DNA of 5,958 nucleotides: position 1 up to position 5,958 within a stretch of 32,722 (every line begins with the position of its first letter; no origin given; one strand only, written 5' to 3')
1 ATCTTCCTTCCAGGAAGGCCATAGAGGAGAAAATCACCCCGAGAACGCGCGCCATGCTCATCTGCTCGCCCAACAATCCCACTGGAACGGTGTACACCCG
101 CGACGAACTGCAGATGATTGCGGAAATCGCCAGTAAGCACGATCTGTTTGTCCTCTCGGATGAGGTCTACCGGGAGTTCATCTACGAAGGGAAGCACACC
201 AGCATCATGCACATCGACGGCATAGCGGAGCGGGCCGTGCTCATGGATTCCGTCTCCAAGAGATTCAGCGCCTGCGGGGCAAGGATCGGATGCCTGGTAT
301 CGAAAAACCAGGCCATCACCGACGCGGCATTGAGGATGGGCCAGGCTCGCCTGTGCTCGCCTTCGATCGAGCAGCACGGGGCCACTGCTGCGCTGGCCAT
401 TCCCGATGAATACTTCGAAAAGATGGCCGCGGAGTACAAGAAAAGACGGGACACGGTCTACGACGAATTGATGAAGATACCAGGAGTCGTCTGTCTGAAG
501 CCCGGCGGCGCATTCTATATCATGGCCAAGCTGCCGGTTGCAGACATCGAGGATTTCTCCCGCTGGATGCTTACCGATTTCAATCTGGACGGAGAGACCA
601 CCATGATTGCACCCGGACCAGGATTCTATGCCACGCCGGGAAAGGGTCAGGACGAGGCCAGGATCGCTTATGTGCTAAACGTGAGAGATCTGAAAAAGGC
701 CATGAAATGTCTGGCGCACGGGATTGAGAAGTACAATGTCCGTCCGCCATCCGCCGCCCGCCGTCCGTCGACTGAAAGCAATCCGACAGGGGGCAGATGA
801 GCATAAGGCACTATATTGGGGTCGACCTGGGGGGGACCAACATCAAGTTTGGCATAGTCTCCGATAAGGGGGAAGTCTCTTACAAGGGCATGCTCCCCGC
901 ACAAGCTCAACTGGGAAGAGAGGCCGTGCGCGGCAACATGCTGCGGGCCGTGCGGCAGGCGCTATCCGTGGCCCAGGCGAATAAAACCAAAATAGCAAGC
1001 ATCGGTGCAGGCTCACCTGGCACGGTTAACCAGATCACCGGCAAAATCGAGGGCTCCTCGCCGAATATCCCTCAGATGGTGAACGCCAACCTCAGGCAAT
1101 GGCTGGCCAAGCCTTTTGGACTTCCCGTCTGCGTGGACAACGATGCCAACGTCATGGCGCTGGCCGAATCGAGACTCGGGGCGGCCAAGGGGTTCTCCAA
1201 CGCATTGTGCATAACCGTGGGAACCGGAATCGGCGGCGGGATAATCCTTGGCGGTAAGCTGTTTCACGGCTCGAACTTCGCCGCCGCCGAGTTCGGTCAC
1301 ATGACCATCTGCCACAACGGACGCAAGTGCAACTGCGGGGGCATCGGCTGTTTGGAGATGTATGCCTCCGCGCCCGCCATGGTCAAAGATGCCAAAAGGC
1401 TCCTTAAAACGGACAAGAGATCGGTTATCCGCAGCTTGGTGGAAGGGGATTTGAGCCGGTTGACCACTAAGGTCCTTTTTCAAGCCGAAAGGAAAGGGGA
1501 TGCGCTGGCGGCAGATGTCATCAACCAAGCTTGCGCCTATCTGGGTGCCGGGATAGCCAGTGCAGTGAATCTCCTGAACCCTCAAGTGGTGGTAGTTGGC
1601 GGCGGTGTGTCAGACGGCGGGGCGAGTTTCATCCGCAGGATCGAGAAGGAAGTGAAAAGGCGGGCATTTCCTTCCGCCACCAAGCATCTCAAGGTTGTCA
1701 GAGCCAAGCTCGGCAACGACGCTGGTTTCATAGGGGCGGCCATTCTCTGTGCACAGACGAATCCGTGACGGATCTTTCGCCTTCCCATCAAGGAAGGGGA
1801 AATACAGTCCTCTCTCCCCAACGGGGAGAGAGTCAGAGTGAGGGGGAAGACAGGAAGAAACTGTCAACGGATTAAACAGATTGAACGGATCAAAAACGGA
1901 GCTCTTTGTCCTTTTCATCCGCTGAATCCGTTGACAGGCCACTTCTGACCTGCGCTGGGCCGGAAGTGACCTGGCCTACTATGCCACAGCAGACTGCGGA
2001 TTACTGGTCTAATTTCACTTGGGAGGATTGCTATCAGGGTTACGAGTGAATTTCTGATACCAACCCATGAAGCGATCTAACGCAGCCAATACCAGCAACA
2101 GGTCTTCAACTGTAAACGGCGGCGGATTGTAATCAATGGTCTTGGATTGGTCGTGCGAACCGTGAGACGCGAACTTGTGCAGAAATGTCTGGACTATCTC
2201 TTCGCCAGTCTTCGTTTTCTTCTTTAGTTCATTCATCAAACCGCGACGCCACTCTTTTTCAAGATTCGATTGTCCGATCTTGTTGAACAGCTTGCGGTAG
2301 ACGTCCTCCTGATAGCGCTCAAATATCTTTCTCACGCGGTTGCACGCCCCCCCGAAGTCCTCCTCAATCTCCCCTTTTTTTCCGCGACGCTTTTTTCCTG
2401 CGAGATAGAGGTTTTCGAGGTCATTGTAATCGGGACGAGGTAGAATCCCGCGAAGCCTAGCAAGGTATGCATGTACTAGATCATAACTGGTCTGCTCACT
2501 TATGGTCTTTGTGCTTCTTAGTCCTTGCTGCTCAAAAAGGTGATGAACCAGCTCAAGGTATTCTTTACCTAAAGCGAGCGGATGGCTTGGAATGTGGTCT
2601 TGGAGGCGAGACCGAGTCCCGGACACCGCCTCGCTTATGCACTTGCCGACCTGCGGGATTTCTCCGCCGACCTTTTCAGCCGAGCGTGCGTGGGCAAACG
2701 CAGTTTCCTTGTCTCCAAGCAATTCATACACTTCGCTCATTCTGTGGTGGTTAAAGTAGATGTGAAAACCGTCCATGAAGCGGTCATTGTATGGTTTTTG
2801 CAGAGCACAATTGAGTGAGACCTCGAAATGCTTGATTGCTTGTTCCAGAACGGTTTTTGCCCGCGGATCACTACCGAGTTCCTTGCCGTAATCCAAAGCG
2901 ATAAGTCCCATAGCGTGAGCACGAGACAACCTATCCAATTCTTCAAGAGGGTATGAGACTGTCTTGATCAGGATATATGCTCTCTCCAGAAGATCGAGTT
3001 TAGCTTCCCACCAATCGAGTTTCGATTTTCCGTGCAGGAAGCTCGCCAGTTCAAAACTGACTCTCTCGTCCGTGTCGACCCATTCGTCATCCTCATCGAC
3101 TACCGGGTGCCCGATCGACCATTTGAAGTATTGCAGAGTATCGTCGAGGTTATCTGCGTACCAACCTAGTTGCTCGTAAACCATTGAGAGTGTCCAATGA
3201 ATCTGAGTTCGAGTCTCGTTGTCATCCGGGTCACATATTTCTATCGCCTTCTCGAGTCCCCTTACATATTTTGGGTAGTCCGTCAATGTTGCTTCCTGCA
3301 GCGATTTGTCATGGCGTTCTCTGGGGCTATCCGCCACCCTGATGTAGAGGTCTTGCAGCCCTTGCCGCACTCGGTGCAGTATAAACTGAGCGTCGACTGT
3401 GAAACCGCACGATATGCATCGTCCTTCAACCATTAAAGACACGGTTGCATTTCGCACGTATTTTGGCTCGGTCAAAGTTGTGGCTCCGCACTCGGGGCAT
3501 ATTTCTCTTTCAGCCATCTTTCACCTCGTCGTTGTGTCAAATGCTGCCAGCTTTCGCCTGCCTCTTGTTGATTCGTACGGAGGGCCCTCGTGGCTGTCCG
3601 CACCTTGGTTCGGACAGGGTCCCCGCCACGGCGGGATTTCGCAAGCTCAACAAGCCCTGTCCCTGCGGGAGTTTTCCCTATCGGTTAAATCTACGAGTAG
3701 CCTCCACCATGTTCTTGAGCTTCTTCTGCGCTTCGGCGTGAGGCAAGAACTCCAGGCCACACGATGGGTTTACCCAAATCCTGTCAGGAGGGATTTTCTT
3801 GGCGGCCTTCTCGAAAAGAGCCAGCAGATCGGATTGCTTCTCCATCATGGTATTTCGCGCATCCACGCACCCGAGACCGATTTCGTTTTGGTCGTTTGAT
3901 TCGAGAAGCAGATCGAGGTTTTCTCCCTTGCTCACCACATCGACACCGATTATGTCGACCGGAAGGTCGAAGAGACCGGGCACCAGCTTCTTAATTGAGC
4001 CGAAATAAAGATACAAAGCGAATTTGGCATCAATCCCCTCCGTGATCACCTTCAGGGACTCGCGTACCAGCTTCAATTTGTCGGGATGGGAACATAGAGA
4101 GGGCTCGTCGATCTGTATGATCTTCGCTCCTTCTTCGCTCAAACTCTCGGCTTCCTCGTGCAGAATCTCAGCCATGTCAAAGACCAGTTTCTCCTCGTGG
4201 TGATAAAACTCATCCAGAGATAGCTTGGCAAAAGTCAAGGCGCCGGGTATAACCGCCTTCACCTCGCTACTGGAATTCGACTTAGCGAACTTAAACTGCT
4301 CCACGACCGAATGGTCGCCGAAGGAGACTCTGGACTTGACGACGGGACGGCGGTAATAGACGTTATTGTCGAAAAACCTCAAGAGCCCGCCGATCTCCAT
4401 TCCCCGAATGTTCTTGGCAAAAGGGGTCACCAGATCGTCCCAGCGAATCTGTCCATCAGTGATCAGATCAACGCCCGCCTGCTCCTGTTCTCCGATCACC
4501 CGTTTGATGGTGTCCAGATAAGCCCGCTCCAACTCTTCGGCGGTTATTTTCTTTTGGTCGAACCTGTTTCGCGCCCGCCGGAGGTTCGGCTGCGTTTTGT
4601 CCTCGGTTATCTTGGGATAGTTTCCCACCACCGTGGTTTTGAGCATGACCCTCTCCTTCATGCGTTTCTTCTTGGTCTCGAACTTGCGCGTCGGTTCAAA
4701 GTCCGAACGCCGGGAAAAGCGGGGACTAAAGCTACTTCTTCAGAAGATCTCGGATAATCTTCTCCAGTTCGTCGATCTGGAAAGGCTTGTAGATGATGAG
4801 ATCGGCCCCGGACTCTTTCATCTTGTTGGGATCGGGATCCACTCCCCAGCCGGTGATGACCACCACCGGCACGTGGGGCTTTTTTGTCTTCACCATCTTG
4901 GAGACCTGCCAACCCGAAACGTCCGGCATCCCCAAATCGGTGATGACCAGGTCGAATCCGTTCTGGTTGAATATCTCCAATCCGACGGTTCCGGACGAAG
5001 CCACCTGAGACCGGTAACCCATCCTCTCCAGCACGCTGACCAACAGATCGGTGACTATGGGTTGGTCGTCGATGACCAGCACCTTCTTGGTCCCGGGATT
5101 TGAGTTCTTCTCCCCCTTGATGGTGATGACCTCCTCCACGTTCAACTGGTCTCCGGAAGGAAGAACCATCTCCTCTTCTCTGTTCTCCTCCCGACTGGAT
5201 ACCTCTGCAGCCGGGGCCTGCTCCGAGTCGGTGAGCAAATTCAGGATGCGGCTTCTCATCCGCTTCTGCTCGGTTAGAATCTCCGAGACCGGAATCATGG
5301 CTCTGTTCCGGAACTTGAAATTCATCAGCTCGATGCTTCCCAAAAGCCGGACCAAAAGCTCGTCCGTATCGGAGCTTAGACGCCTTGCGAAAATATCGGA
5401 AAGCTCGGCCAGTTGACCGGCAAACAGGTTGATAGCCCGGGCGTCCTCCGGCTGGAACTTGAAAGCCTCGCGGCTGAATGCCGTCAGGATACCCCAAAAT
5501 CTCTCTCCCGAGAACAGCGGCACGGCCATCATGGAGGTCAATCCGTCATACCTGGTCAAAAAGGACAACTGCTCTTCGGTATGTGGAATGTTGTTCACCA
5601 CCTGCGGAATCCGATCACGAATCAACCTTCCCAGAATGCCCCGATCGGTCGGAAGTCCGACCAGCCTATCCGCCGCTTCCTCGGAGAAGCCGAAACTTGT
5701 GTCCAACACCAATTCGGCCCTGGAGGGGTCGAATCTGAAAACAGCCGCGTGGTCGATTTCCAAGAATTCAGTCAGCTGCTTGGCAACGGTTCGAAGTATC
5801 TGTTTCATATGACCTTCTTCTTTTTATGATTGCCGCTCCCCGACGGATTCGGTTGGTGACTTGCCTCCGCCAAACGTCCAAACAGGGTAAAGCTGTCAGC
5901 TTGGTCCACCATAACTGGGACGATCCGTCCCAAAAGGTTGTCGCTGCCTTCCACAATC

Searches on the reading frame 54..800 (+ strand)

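Call 18: search_protein_families(library=pfam, proteins=[window:54-800:+], max_evalue=0.001)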
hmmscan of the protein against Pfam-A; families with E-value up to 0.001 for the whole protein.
window:54-800:+ (248 aa): 1 family
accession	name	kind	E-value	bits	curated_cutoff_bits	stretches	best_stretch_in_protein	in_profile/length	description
PF00155.27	Aminotran_1_2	-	2e-33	116.5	19.7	1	1-175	150-325/361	Aminotransferase class I and II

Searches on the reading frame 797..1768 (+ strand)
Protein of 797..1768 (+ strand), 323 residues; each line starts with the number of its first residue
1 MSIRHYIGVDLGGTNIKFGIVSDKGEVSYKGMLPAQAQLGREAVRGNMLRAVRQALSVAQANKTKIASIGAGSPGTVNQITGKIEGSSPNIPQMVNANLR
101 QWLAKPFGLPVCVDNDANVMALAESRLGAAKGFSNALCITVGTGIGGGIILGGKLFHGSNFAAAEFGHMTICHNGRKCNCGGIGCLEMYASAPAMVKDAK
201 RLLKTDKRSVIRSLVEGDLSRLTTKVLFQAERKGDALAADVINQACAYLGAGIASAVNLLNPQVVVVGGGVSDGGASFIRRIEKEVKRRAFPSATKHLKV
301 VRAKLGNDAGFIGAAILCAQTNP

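Call 18: search_protein_families(library=pfam, proteins=[window:797-1768:+], max_evalue=0.001)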
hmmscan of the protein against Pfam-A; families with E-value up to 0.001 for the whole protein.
window:797-1768:+ (323 aa): 2 families
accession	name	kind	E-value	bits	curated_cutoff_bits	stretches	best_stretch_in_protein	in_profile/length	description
PF00480.26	ROK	-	3.5e-67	227.4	22.9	1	6-320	1-293/294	ROK family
PF01869.26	BcrAD_BadFG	-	1.3e-06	28.6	31.5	1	7-75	1-71/271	BadF/BadG/BcrA/BcrD ATPase family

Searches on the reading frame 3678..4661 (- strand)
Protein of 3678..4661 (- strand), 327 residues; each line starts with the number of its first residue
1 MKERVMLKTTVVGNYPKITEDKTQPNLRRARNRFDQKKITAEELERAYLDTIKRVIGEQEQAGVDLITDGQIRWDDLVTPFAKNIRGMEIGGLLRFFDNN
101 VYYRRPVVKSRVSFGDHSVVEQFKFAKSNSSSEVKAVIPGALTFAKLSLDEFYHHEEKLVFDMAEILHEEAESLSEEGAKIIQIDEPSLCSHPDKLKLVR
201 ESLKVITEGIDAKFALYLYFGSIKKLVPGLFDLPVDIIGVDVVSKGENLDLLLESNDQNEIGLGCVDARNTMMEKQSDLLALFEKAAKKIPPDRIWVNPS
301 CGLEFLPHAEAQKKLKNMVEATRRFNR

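Call 18: search_protein_families(library=pfam, proteins=[window:3678-4661:-], max_evalue=0.001)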
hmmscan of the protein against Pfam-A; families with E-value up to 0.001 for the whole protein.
window:3678-4661:- (327 aa): 2 families
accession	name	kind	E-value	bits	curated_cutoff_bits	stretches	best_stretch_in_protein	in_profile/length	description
PF01717.24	Meth_synt_2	-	1.6e-43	149.7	21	1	8-323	2-323/324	Cobalamin-independent synthase, Catalytic domain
PF08267.18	Meth_synt_1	-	7.6e-28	98.4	27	1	93-289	108-311/313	Cobalamin-independent synthase, N-terminal domain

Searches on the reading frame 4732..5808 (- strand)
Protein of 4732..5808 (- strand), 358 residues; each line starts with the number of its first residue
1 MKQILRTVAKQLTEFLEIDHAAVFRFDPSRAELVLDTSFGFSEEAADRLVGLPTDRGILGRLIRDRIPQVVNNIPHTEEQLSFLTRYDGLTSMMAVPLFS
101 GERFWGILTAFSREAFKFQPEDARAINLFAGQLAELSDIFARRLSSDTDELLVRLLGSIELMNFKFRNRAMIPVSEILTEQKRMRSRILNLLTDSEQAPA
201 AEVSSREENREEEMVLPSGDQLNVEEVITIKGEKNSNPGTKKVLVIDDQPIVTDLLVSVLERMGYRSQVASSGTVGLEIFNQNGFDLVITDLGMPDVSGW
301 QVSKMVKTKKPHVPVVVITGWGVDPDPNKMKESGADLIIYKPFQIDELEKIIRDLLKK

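Call 18: search_protein_families(library=pfam, proteins=[window:4732-5808:-], max_evalue=0.001)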
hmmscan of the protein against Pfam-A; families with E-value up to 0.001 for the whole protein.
window:4732-5808:- (358 aa): 4 families
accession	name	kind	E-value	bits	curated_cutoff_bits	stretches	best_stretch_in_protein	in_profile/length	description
PF00072.30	Response_reg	-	2.3e-25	89.3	30.2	1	243-353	1-111/111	Response regulator receiver domain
PF01590.32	GAF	-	5.5e-15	56.5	22.4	1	2-134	3-130/133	GAF domain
PF13185.12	GAF_2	-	5.3e-13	49.8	28.6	1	2-134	5-132/136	GAF domain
PF13492.12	GAF_3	-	4.2e-07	30.9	27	1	1-134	2-124/129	GAF domain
